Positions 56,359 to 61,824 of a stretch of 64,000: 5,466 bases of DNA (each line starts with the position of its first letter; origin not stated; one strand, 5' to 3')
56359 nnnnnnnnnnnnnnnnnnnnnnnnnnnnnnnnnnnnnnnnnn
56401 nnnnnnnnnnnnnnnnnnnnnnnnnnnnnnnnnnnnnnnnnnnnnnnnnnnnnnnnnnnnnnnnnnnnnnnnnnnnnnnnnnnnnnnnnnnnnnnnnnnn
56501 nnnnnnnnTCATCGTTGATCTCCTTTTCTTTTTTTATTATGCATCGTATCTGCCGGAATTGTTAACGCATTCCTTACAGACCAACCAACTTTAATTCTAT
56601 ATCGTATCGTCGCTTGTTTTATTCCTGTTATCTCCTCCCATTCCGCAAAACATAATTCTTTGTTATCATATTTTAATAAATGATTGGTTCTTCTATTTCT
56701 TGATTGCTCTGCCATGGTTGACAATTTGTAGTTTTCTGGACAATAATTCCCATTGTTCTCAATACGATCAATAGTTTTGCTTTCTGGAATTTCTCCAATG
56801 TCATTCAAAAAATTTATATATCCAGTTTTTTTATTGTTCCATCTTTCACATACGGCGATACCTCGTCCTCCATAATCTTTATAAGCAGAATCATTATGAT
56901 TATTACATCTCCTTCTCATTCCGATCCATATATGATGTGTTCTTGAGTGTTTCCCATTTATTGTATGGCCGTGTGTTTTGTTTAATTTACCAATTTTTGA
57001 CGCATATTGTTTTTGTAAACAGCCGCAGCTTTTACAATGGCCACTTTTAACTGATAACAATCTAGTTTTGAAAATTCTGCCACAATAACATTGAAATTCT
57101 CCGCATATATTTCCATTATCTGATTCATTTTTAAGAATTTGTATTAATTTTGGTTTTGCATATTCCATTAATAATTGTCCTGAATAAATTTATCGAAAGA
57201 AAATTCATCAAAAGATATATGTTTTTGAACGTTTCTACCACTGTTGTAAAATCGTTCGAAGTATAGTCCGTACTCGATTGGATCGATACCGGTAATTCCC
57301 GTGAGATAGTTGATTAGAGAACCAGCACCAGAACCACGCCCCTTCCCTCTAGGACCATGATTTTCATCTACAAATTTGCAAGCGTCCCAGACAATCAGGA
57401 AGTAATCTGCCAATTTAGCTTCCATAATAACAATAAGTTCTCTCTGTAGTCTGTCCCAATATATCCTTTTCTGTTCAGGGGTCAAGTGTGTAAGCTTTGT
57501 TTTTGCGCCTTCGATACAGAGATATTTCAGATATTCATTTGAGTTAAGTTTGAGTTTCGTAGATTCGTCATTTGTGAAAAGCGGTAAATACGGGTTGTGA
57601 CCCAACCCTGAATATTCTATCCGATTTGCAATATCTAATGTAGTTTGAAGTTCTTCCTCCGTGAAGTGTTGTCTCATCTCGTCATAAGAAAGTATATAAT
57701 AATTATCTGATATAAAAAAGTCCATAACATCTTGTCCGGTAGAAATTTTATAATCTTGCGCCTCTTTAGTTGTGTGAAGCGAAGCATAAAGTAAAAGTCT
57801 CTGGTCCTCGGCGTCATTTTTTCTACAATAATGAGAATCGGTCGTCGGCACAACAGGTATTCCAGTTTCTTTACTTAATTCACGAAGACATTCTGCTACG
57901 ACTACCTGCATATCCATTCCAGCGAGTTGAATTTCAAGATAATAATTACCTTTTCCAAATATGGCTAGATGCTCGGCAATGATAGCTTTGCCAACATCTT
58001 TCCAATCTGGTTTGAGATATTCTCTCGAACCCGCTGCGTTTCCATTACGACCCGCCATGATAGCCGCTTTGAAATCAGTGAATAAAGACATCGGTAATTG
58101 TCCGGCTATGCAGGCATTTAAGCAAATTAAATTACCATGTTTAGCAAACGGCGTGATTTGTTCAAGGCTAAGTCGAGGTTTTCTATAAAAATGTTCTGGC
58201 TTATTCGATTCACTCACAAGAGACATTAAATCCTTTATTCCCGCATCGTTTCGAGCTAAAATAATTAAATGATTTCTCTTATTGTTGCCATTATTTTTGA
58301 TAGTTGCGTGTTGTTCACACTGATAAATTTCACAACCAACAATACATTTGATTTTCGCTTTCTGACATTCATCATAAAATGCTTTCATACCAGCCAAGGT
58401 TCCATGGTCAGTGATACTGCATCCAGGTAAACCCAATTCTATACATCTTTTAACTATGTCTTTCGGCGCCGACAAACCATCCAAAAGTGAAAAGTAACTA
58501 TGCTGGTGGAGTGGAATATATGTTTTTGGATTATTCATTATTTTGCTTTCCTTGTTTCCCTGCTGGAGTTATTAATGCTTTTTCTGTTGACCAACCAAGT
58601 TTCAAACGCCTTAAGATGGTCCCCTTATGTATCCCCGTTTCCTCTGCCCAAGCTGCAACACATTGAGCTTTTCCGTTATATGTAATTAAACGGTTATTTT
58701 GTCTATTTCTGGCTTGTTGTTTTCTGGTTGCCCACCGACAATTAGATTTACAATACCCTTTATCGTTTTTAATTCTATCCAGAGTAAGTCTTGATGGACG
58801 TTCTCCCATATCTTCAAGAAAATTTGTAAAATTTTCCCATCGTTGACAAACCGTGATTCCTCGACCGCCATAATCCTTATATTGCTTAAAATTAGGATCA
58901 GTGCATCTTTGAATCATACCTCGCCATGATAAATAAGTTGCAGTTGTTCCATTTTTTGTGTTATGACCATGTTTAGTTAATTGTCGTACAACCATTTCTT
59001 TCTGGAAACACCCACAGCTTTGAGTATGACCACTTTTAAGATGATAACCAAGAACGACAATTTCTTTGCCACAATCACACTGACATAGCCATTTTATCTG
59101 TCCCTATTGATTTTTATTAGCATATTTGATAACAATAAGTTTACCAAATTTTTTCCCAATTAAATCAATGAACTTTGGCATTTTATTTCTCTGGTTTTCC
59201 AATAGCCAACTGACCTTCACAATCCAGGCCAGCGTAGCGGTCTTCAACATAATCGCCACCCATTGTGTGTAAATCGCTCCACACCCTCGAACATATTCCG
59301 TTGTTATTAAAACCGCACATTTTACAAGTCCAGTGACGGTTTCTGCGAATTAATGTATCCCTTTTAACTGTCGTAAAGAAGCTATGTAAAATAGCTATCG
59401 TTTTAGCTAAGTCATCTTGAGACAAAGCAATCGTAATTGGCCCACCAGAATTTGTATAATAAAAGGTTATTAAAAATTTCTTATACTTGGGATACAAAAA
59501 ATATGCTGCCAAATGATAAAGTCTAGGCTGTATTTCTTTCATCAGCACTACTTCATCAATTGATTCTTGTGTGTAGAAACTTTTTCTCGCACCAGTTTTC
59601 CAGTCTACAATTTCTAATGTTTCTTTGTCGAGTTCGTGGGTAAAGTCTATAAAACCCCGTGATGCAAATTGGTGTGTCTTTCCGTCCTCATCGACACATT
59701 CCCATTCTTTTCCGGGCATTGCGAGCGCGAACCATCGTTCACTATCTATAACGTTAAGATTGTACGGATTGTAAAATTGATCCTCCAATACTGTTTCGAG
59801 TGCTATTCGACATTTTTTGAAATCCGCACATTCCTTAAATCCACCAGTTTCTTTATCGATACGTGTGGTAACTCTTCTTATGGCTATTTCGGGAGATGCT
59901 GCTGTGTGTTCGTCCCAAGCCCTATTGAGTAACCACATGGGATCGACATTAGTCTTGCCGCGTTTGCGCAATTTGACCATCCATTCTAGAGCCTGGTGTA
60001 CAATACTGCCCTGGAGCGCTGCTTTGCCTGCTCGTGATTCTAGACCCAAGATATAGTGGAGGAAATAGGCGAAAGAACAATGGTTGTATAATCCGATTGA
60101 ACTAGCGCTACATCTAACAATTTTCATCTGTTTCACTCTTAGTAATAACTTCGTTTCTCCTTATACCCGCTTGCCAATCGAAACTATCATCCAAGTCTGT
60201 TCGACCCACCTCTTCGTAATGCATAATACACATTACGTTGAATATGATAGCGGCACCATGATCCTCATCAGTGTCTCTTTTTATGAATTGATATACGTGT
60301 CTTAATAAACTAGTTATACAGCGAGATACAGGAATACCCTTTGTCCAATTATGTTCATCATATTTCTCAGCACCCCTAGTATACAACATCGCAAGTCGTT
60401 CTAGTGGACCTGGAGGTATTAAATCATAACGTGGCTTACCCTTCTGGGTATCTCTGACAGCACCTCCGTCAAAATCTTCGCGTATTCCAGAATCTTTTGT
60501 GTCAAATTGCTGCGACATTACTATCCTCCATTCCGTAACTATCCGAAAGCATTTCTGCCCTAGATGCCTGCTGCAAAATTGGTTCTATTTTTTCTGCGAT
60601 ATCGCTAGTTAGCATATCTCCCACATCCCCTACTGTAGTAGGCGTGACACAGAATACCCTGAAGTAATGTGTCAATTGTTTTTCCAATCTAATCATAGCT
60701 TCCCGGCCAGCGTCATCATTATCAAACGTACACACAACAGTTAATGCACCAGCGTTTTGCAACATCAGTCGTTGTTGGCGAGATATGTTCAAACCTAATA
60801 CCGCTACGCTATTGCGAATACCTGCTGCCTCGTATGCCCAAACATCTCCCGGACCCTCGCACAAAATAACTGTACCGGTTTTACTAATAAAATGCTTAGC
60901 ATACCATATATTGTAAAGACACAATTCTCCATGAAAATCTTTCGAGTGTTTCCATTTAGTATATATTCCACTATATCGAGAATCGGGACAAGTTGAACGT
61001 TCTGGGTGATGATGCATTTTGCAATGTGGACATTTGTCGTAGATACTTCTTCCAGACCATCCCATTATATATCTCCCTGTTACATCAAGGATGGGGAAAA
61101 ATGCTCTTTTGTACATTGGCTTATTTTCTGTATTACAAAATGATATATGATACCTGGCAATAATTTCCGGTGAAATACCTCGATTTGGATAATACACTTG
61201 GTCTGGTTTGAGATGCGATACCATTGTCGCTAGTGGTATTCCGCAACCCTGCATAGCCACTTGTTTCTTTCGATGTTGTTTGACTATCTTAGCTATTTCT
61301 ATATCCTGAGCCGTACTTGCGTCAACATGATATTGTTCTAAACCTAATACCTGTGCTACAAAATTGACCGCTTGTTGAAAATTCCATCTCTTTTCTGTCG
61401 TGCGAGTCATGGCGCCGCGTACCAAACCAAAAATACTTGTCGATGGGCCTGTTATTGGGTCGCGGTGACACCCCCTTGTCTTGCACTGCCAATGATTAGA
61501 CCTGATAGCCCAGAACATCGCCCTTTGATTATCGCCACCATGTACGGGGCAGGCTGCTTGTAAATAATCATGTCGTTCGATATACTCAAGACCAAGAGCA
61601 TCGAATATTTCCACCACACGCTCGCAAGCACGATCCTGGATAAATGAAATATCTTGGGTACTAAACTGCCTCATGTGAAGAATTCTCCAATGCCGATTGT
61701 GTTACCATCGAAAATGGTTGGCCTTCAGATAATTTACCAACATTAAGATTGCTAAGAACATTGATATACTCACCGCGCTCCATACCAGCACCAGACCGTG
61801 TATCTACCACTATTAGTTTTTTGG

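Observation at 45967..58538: Tripartite, intein-less DNA polymerase III alpha (DnaE) spread over 12.5 kb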

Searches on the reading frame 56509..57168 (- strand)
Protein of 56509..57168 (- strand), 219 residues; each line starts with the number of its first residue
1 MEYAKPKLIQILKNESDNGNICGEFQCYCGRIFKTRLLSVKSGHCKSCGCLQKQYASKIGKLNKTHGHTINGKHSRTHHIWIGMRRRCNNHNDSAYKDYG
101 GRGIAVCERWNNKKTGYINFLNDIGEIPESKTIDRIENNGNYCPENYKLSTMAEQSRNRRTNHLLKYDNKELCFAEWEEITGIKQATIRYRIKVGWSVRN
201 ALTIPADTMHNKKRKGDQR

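Call 3: search_protein_families(library=pfam, proteins=[window:56509-57168:-], max_evalue=0.01)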
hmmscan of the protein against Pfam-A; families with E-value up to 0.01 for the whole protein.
window:56509-57168:- (219 aa): 0 families

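Call 6: search_protein_families(library=phrogs, proteins=[window:56509-57168:-], max_evalue=0.001)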
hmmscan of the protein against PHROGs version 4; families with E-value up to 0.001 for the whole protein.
window:56509-57168:- (219 aa): 7 families
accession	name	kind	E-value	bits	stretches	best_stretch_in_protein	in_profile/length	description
phrog_374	-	DNA, RNA and nucleotide metabolism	1.8e-49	170.1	1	15-192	214-388/617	HNH endonuclease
phrog_3377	-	DNA, RNA and nucleotide metabolism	3.6e-45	155.2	1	71-214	8-150/196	HNH endonuclease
phrog_8790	-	DNA, RNA and nucleotide metabolism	2e-31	110.8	1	73-175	21-113/241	restriction endonuclease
phrog_2081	-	DNA, RNA and nucleotide metabolism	1.8e-17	64.6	1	32-167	60-203/433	HNH endonuclease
phrog_953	-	DNA, RNA and nucleotide metabolism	5.4e-10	40.2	1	71-146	218-292/420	HNH endonuclease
phrog_1065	-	unknown function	0.00024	22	1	181-215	116-152/192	-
phrog_4578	-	DNA, RNA and nucleotide metabolism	0.00076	20.4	0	124-162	23-62/130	HNH endonuclease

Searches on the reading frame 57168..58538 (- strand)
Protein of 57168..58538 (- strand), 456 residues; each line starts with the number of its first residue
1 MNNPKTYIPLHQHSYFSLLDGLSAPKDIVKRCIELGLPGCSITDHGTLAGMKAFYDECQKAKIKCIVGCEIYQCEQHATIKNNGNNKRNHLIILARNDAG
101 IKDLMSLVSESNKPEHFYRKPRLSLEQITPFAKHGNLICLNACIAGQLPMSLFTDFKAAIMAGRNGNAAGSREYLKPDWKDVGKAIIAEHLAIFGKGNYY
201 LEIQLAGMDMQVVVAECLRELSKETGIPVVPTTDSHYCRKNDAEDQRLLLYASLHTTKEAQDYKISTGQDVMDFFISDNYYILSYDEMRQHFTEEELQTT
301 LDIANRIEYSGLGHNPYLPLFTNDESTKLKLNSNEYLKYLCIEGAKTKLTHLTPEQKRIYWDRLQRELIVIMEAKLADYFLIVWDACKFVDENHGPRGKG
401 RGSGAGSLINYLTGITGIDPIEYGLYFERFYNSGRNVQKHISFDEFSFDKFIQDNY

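Call 3: search_protein_families(library=pfam, proteins=[window:57168-58538:-], max_evalue=0.01)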
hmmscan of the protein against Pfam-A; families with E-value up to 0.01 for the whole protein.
window:57168-58538:- (456 aa): 2 families
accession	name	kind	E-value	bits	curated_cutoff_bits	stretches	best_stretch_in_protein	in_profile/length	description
PF02811.25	PHP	-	1.3e-37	130.1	26.4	1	10-204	2-162/164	PHP domain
PF07733.18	DNA_pol3_alpha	-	6.9e-27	95.1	23.9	1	335-436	1-99/260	Bacterial DNA polymerase III alpha NTPase domain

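Call 6: search_protein_families(library=phrogs, proteins=[window:57168-58538:-], max_evalue=0.001)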
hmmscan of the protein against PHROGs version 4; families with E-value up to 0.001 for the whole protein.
window:57168-58538:- (456 aa): 6 families
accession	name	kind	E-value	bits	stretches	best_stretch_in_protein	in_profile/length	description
phrog_405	-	DNA, RNA and nucleotide metabolism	2.7e-106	357.7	1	4-435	41-439/1190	DNA polymerase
phrog_7513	-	unknown function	8.6e-74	250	2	6-327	10-319/461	-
phrog_13169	-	DNA, RNA and nucleotide metabolism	5.9e-32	112.1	2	199-435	180-413/463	DNA polymerase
phrog_11165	-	DNA, RNA and nucleotide metabolism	2.6e-16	59.8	1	343-444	21-124/782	DNA polymerase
phrog_21652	-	DNA, RNA and nucleotide metabolism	1.9e-05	24.5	1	404-437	37-70/476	DNA polymerase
phrog_11127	-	DNA, RNA and nucleotide metabolism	6.1e-05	24.1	1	259-431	20-170/171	DNA polymerase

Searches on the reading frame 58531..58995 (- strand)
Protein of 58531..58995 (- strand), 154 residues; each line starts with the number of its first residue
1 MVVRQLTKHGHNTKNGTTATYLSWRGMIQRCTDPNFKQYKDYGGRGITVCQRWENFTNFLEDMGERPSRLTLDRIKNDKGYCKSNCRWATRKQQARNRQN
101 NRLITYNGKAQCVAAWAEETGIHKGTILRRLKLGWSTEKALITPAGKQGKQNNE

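Call 6: search_protein_families(library=phrogs, proteins=[window:58531-58995:-], max_evalue=0.001)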
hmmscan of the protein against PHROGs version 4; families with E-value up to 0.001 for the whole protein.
window:58531-58995:- (154 aa): 10 families
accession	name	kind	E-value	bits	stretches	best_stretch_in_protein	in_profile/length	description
phrog_3377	-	DNA, RNA and nucleotide metabolism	6.7e-57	193.5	1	12-148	6-144/196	HNH endonuclease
phrog_374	-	DNA, RNA and nucleotide metabolism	7.2e-48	164.8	1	8-141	262-396/617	HNH endonuclease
phrog_8790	-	DNA, RNA and nucleotide metabolism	3.8e-43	149.2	1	13-139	18-140/241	restriction endonuclease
phrog_2081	-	DNA, RNA and nucleotide metabolism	6.4e-34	118.8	1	14-132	97-237/433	HNH endonuclease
phrog_953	-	DNA, RNA and nucleotide metabolism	2.2e-19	71.1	1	13-93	217-300/420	HNH endonuclease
phrog_1065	-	unknown function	3.4e-06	28.1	1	94-151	46-98/192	-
phrog_3322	-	DNA, RNA and nucleotide metabolism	3.5e-05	24.7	1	64-93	100-129/162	endonuclease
phrog_3190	-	unknown function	0.00032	22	1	56-146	31-131/169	-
phrog_4578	-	DNA, RNA and nucleotide metabolism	0.00048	21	1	61-102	21-63/130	HNH endonuclease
phrog_13750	-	unknown function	0.00052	21.3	1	74-109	28-64/104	-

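Call 70: search_protein_families(library=pfam, proteins=[window:58531-58995:-], max_evalue=0.1)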
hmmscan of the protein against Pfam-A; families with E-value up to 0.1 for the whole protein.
window:58531-58995:- (154 aa): 1 family
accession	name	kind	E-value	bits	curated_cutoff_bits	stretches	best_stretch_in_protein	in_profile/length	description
PF18370.7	RGI_lyase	-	0.089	13.6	27.8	0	18-80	17-76/86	Rhamnogalacturonan I lyases beta-sheet domain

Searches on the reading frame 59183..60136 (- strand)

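Call 6: search_protein_families(library=phrogs, proteins=[window:59183-60136:-], max_evalue=0.001)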
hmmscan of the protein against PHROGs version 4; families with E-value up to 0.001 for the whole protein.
window:59183-60136:- (317 aa): 2 families
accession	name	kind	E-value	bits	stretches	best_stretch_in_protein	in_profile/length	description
phrog_69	-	DNA, RNA and nucleotide metabolism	1.1e-16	62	1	2-227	83-268/501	exonuclease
phrog_1218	-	DNA, RNA and nucleotide metabolism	8.3e-12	46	1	2-186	3-167/364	exonuclease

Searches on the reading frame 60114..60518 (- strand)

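Call 28: search_protein_families(library=phrogs, proteins=[window:60114-60518:-], max_evalue=0.00001)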
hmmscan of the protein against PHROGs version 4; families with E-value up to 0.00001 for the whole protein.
window:60114-60518:- (134 aa): 7 families
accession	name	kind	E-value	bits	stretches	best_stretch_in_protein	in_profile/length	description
phrog_18716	-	unknown function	4.5e-25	89.1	1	8-103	3-98/114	-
phrog_801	-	DNA, RNA and nucleotide metabolism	3.5e-19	70.7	1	25-111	104-196/476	dATP / dGTP pyrophosphohydrolase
phrog_11257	-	unknown function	4.9e-17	63.6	1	25-112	17-108/200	-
phrog_16254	-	unknown function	1.1e-15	59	1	24-94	22-93/377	-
phrog_5332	-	unknown function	1.4e-14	55.1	1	18-114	114-212/215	-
phrog_2252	-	lysis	6.3e-12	46.8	1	11-101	95-191/285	endolysin; inhibits RNA polymerase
phrog_37590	-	unknown function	9e-11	42.4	1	18-101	43-138/341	-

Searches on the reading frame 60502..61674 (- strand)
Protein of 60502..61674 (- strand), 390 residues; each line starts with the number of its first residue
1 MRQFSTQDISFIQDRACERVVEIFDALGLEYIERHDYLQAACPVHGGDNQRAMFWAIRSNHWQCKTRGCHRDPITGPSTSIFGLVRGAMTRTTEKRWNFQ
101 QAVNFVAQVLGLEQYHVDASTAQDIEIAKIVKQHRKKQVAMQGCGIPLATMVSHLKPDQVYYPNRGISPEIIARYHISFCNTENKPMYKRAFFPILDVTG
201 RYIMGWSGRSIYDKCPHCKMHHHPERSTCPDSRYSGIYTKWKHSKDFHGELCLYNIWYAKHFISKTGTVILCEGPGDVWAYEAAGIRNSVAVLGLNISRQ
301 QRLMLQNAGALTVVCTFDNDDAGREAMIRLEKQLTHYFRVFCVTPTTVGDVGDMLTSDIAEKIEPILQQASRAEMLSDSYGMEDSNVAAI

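Call 28: search_protein_families(library=phrogs, proteins=[window:60502-61674:-], max_evalue=0.00001)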
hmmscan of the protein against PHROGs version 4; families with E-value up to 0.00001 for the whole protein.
window:60502-61674:- (390 aa): 5 families
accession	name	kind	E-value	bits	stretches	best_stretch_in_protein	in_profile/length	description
phrog_47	-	DNA, RNA and nucleotide metabolism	2.5e-32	113.4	1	20-364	31-331/947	DNA primase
phrog_6444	-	DNA, RNA and nucleotide metabolism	6.2e-21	75.8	1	189-339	202-331/577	DNA primase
phrog_239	-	DNA, RNA and nucleotide metabolism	4.7e-13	50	1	38-360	41-301/801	DNA primase/helicase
phrog_849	-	DNA, RNA and nucleotide metabolism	3e-10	40.6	1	255-372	227-345/435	DNA primase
phrog_6088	-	DNA, RNA and nucleotide metabolism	4.2e-08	33.1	1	33-334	17-257/772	DNA primase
